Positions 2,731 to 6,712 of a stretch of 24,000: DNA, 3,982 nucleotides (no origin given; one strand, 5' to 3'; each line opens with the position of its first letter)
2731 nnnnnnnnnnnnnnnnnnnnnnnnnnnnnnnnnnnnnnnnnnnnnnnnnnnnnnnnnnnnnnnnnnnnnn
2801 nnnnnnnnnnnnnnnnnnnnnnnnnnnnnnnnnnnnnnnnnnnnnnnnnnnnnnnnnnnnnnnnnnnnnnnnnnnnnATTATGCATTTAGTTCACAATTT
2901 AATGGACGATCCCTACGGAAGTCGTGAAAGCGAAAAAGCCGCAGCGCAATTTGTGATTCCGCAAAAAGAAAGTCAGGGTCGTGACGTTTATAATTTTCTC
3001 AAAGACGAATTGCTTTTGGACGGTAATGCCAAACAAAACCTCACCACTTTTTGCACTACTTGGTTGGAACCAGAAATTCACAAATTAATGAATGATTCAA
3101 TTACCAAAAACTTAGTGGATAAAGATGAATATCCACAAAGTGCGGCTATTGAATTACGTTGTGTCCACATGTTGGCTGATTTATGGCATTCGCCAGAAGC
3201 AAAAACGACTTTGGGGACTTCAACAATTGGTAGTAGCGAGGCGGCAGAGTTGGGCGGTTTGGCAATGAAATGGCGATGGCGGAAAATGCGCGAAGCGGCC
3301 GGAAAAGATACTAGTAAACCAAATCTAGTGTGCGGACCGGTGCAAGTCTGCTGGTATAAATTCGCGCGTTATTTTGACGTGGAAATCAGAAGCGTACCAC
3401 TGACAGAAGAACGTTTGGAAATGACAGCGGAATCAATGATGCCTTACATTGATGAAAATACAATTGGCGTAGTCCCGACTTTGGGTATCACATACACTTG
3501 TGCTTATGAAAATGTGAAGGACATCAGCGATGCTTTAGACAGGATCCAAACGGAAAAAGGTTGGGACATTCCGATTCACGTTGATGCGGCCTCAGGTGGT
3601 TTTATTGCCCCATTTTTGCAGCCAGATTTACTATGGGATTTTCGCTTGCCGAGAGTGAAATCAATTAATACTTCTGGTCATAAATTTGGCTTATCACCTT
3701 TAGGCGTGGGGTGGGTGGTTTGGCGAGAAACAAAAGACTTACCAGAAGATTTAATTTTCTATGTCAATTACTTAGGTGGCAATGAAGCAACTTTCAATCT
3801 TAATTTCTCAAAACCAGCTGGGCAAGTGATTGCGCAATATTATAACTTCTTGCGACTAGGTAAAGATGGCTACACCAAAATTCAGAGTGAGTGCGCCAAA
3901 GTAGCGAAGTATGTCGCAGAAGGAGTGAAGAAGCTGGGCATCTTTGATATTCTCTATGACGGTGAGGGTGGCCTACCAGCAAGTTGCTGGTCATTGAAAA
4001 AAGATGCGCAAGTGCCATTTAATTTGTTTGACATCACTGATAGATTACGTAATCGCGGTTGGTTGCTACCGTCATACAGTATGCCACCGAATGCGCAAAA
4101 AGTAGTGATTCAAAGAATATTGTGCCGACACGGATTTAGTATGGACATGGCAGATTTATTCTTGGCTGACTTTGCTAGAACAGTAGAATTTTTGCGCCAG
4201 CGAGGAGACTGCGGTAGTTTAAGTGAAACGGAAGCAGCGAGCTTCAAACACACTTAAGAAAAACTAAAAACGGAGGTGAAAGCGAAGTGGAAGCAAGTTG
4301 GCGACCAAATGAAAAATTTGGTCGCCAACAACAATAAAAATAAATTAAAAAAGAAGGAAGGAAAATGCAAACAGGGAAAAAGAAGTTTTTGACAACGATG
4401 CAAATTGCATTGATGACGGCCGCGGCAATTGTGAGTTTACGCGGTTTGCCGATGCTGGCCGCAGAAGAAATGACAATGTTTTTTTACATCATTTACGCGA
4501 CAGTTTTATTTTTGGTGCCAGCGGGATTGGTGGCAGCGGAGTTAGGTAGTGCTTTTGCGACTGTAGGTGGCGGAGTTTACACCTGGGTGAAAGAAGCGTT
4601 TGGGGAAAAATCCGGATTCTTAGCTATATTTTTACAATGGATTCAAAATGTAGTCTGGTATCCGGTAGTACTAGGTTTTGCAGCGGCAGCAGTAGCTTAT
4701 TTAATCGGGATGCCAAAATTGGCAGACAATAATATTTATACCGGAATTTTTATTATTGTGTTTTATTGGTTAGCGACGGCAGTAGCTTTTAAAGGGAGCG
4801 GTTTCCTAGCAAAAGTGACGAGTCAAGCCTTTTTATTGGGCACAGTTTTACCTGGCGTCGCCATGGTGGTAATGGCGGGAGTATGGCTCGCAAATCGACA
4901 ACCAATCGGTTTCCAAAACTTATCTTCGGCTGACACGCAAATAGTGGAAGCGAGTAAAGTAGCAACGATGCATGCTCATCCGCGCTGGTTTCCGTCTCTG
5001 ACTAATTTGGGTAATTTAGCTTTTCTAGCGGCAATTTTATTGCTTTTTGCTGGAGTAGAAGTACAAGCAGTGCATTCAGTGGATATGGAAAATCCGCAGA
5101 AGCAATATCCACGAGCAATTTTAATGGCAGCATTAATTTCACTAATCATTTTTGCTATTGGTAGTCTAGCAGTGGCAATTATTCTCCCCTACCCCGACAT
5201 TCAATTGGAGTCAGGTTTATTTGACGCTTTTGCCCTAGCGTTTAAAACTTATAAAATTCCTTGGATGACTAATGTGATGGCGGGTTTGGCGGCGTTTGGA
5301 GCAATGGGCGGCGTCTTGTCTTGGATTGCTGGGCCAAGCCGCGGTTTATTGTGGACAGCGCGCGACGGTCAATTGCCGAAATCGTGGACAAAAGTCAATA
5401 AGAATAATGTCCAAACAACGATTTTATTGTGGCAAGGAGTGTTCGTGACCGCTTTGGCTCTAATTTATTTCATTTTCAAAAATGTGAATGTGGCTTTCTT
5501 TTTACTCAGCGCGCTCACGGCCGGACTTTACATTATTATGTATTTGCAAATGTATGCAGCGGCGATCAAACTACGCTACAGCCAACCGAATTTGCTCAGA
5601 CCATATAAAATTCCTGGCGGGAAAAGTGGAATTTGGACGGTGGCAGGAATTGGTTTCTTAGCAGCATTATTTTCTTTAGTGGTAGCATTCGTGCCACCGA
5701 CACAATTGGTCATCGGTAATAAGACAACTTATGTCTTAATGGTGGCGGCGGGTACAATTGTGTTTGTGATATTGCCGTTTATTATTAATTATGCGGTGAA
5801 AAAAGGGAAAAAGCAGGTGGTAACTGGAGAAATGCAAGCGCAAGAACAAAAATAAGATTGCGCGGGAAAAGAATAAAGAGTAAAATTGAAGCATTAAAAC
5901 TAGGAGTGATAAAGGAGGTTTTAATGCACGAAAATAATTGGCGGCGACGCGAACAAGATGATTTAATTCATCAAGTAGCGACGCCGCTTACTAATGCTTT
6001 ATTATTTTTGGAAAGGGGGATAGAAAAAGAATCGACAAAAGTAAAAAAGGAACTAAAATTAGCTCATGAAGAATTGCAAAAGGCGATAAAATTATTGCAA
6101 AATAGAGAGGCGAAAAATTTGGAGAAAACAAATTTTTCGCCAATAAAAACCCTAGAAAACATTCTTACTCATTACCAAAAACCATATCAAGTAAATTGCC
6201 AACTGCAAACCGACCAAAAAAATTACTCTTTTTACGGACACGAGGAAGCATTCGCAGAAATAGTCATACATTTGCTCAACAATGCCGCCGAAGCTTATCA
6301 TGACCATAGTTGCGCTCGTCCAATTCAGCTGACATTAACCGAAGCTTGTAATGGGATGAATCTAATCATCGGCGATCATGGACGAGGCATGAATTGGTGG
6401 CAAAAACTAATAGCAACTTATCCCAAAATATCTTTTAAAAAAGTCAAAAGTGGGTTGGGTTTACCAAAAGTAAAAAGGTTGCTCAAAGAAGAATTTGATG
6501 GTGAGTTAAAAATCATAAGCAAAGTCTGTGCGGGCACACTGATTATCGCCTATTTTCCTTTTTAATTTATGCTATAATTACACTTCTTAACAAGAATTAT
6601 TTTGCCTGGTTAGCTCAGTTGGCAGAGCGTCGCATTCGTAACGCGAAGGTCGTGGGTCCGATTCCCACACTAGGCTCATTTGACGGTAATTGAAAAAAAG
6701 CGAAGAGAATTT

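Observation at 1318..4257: Glutamate decarboxylase carrying a ~520-aa DUF1704/MATCAP-like pseudo-peptidase region at its N-terminus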

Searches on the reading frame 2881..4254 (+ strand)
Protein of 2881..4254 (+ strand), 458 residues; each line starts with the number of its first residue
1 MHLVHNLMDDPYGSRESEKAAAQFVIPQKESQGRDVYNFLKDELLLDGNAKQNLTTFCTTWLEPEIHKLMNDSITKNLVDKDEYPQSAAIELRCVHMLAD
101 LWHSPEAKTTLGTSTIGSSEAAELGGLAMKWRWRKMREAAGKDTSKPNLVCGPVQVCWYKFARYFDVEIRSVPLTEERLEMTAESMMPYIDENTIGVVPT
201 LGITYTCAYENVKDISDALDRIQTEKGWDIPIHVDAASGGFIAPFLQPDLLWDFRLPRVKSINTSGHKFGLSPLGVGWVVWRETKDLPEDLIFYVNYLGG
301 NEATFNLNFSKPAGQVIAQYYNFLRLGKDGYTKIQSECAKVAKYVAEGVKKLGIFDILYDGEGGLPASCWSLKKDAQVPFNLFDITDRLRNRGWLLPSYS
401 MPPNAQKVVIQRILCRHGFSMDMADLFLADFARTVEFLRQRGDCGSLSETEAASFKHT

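Call 42: search_solved_structures(query=window:2881-4254:+, show_alignments=1, max_evalue=1e-50)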
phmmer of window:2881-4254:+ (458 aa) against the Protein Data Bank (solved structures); distinct sequences matched with E-value up to 1e-50: 8.
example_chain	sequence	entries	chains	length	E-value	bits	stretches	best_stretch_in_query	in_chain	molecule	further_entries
1pmm_A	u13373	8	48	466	5.5e-170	569.3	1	6-458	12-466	Glutamate decarboxylase beta | Glutamate decarboxylase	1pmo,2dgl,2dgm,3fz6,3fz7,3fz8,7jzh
1xey_A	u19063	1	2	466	1e-169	568.4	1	6-458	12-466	Glutamate decarboxylase alpha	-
2dgk_A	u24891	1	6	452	6.4e-169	565.8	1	12-458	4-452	Glutamate decarboxylase beta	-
3hbx_A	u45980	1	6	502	4.1e-132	444.4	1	12-436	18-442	Glutamate decarboxylase 1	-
5gp4_C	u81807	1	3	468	4e-127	428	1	23-440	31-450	Glutamate decarboxylase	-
7x4y_A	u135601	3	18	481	3.2e-113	382.1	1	21-438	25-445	Glutamate decarboxylase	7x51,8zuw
7x4r_A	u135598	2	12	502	3.7e-113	381.9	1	21-438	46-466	Glutamate decarboxylase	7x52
7x4l_A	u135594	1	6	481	1.1e-112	380.3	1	21-438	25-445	Glutamate decarboxylase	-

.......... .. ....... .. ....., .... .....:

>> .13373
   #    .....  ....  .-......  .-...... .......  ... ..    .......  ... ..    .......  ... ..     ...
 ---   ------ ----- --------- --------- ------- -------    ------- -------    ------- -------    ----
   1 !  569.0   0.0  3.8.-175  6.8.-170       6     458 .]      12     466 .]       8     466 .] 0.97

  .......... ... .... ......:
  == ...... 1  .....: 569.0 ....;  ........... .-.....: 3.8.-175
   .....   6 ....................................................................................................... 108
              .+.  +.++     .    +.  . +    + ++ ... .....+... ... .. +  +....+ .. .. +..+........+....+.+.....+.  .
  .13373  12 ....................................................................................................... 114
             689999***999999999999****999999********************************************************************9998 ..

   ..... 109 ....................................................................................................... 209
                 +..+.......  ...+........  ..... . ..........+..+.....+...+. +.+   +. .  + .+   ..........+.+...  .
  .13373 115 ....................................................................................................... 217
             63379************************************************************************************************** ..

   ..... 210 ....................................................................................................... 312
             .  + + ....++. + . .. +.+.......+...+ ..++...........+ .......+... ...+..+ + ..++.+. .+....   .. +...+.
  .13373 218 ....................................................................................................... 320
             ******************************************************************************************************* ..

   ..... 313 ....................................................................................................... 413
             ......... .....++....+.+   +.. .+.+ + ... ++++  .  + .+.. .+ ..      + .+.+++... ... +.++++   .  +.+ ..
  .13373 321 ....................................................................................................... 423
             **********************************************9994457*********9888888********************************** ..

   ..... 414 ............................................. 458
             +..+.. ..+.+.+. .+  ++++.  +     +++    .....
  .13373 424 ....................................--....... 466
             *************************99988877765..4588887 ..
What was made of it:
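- On Glutamate decarboxylase, GadB type (TIGR01788): SFKHT aligns to GadB residues 462-466 (call 42).
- Closest known: Plant GAD with a C-terminal calmodulin-binding domain. Same: Plant GAD1 is a clear homologue (call 42).
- The alignment to 1pmm GadB is end to end and includes SGHKFG and SFKHT (call 42).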

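Call 60: find_homologous_proteins(query=window:2881-4254:+, max_evalue=1e-50)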
Query window:2881-4254:+ (458 aa): 8000 proteins with E <= 1e-50 among 8000 candidates; the best 120 are listed.
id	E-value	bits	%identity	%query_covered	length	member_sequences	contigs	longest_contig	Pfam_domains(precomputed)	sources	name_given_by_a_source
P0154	1.4e-288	975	88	100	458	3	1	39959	PF00282.26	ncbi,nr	ncbi:MAG: glutamate decarboxylase [bacterium]|nr:glutamate decarboxylase [bacterium]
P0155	1.5e-288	975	89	100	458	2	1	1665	PF00282.26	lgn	-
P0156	8.3e-255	864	80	98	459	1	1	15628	PF00282.26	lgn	-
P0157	1.5e-246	837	77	99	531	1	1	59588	PF00282.26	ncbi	-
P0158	1.1e-212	725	-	-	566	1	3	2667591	PF00282.26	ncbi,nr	ncbi:glutamate decarboxylase [Escherichia coli]|nr:glutamate decarboxylase [Escherichia coli] MBL398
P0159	1.4e-202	692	62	100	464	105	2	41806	PF00282.26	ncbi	-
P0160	2.7e-202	691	-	-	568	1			PF00282.26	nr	nr:glutamate decarboxylase [Escherichia coli]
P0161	3.2e-201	687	61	100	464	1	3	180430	PF00282.26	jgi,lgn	jgi:glutamate decarboxylase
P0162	1.5e-200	685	62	100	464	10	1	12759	PF00282.26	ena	-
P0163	8.2e-200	683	62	99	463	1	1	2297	PF00282.26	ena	-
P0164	1.8e-199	681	62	99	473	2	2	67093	PF00282.26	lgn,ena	-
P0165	2.8e-199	681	62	99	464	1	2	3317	PF00282.26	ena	-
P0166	2.9e-199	681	62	99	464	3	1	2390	PF00282.26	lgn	-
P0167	5.5e-199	680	61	99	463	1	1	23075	PF00282.26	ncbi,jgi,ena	-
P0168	5.5e-199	680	61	99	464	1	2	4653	PF00282.26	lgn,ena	-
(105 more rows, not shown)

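Call 62: find_encoding_contigs(protein=P0156, flank=7000, max_places=3)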
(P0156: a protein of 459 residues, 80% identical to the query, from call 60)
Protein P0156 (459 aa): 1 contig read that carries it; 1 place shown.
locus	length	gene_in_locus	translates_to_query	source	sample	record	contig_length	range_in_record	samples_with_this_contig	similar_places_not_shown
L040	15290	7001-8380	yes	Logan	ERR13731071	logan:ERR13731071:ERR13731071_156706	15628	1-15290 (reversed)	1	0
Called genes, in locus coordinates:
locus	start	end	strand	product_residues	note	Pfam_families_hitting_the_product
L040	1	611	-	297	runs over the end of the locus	-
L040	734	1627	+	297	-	PF00274:Glycolytic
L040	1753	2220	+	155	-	-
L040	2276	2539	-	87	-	-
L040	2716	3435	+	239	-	PF01628:HrcA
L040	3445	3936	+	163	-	PF01025:GrpE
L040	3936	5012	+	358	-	PF01702:TGT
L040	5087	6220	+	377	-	PF02670:DXP_reductoisom, PF08436:DXP_redisom_C, PF13288:DXPR_C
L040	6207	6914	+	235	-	PF01128:IspD, PF12804:NTP_transf_3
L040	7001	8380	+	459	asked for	PF00282:Pyridoxal_deC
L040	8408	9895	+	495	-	PF00324:AA_permease, PF13520:AA_permease_2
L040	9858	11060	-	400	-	PF00990:GGDEF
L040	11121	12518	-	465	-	PF02812:ELFV_dehydrog_N, PF00208:ELFV_dehydrog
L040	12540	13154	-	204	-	-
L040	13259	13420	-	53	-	-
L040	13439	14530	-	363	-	PF00575:S1 (weak), PF23459:S1_RRP5 (faint), PF21710:Spt6_S1 (faint), PF00575:S1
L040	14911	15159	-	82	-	-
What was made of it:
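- The unfused GAD-permease pair exists in L040 (call 62).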

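Call 63: find_encoding_contigs(protein=P0157, flank=7000, max_places=3)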
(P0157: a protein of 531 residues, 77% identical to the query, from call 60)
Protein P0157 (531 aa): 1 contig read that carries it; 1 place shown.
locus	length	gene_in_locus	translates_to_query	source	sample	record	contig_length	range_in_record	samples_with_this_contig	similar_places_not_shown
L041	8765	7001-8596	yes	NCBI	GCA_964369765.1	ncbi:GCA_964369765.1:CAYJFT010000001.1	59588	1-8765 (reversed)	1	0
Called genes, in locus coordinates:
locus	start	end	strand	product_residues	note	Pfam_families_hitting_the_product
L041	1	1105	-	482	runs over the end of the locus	PF01406:tRNA-synt_1e, PF00133:tRNA-synt_1 (weak), PF01921:tRNA-synt_1f (weak), PF09334:tRNA-synt_1g (weak), PF23493:CysS_C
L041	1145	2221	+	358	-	-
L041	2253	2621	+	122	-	-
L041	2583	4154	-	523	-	PF09603:Fib_succ_major (faint), PF19081:Ig_7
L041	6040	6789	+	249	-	PF12686:DUF3800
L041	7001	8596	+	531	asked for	PF00282:Pyridoxal_deC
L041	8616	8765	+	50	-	?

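Call 65: find_encoding_contigs(protein=P0155, flank=3000, max_places=3)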
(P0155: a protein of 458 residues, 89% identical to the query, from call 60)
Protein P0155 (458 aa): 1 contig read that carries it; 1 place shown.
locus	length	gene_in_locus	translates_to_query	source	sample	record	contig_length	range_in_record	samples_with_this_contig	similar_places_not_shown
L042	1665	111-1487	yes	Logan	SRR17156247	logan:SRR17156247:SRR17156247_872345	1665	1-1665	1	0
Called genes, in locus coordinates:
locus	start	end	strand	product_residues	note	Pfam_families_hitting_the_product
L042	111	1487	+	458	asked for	PF00282:Pyridoxal_deC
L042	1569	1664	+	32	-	?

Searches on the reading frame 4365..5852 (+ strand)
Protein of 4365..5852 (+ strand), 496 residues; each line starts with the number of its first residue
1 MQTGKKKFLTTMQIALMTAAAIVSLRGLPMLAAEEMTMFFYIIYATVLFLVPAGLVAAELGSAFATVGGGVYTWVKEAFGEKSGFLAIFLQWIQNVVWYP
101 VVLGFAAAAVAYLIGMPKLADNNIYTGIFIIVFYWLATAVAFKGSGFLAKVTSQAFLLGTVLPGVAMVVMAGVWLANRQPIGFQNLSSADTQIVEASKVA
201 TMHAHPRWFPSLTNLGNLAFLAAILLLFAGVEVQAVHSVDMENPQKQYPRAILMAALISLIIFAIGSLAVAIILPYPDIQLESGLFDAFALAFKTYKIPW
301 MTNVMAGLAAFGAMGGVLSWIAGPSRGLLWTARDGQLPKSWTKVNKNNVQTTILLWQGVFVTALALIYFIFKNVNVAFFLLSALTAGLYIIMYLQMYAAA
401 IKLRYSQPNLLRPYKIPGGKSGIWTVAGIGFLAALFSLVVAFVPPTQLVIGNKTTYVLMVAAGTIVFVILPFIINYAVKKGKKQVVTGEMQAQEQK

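Call 11: search_protein_families(library=pfam, proteins=[window:4365-5852:+], max_evalue=0.001)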
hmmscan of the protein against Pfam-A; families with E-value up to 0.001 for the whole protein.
window:4365-5852:+ (496 aa): 2 families
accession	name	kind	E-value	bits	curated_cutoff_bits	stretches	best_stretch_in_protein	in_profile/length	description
PF13520.12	AA_permease_2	-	6e-56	190.6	27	1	9-461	1-424/427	Amino acid permease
PF00324.27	AA_permease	-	3.3e-22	79.3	24.6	1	38-481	32-462/470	Amino acid permease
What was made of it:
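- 4365..5855 (+): GadC-like amino-acid antiporter. AA_permease_2 at 6e-56 (call 11).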

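Call 61: search_protein_families(library=ncbifam, proteins=[window:4365-5852:+], max_evalue=0.001)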
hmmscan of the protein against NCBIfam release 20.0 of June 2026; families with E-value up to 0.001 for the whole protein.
window:4365-5852:+ (496 aa): 17 families
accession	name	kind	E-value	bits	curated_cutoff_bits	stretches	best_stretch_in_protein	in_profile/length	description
TIGR03813.2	Gln_GABA_anti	equivalog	3.2e-131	438.6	650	1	8-482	3-461/479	glutamine/gamma-aminobutyrate antiporter GadC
NF053662.1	Glu_GABA_anti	equivalog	4.6e-129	431.4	640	1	8-491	1-459/468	glutamate/gamma-aminobutyrate antiporter GadC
NF040513.1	antiport_TyrP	equivalog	1.5e-90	304.1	630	1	6-479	2-460/465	tyrosine-tyramine antiporter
TIGR00910.1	2A0307_GadC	equivalog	5.5e-77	259.5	673.5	1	2-487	6-478/511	glutamate/gamma-aminobutyrate antiporter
NF011775.0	PRK15238.1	equivalog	3.8e-22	78.7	400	2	3-276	3-272/500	glutamate/gamma-aminobutyrate family transporter YjeM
NF007938.0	PRK10655.1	equivalog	4.5e-14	52.5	409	1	59-405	60-375/438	putrescine-ornithine antiporter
TIGR00908.1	2A0305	equivalog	1.1e-13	51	381.75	1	37-460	46-423/442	ethanolamine permease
TIGR00905.1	2A0302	subfamily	1.8e-13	50.2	409.05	1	55-451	59-420/473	basic amino acid/polyamine antiporter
NF007929.0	PRK10644.1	equivalog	8.1e-12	44.6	574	1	221-405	197-377/445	arginine/agmatine antiporter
TIGR00909.1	2A0306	subfamily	3.9e-10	39.2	556.8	1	9-437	10-403/429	amino acid transporter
NF007754.0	PRK10435.1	equivalog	5.5e-10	38.9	585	1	55-403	55-373/443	cadaverine/lysine antiporter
TIGR04298.1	his_histam_anti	equivalog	5.7e-08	32.4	750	1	36-383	33-352/429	histidine-histamine antiporter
TIGR04299.1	antiport_PotE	equivalog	5.9e-08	32.3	560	1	6-443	3-402/430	putrescine-ornithine antiporter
TIGR00913.1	2A0310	subfamily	1.6e-07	30.5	578.7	1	39-444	40-436/480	amino acid permease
NF053761.1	BrChAATpBcaP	equivalog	4.2e-07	29.3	690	1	9-418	24-410/460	branched-chain amino acid transporter BcaP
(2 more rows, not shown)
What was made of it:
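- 4365..5855 (+): Best NCBIfam hits are Gln/GABA and Glu/GABA antiporter GadC, 438 and 431 bits, below the equivalog cut-offs (call 61).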

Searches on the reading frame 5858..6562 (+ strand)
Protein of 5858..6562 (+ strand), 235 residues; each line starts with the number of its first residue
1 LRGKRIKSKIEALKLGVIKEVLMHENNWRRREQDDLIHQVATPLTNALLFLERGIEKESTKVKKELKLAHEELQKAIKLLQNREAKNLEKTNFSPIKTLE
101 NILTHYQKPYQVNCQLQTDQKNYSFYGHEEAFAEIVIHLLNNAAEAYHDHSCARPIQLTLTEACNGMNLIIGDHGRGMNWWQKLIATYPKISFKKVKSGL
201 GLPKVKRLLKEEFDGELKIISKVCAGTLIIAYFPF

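Call 11: search_protein_families(library=pfam, proteins=[window:5858-6562:+], max_evalue=0.001)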
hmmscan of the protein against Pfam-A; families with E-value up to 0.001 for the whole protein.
window:5858-6562:+ (235 aa): 1 family
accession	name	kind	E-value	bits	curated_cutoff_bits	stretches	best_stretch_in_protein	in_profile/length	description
PF02518.31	HATPase_c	-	3.2e-06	28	26.4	1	128-234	2-108/111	Histidine kinase-, DNA gyrase B-, and HSP90-like ATPase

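Call 61: search_protein_families(library=ncbifam, proteins=[window:5858-6562:+], max_evalue=0.001)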
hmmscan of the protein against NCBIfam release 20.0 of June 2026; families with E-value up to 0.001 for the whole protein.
window:5858-6562:+ (235 aa): 7 families
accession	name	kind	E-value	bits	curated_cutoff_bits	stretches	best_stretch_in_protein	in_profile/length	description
TIGR02916.1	PEP_his_kin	equivalog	2.3e-09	36.4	300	1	67-232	518-677/679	XrtA/PEP-CTERM system histidine kinase PrsK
NF047794.1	HisKinPtgB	equivalog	3.2e-07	29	1000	1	75-233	495-653/656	two-component system sensor histidine kinase PgtB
NF046044.1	PnpS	equivalog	4.4e-06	26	400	1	84-234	238-390/390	two-component system histidine kinase PnpS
NF008025.0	PRK10755.1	equivalog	1.2e-05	24.2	314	1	30-210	144-331/362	two-component system sensor histidine kinase PmrB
NF052443.1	SensHisKinMctS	equivalog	2.3e-05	22.9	700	1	30-234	255-447/457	two-component system sensor histidine kinase MctS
NF040750.1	tetrathio_HK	equivalog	0.00028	19.5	750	1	93-220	416-539/555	tetrathionate respiration histidine kinase TtrS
NF010411.0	PRK13837.1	equivalog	0.00043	18.4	647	0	109-234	538-674/828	two-component system VirA-like sensor kinase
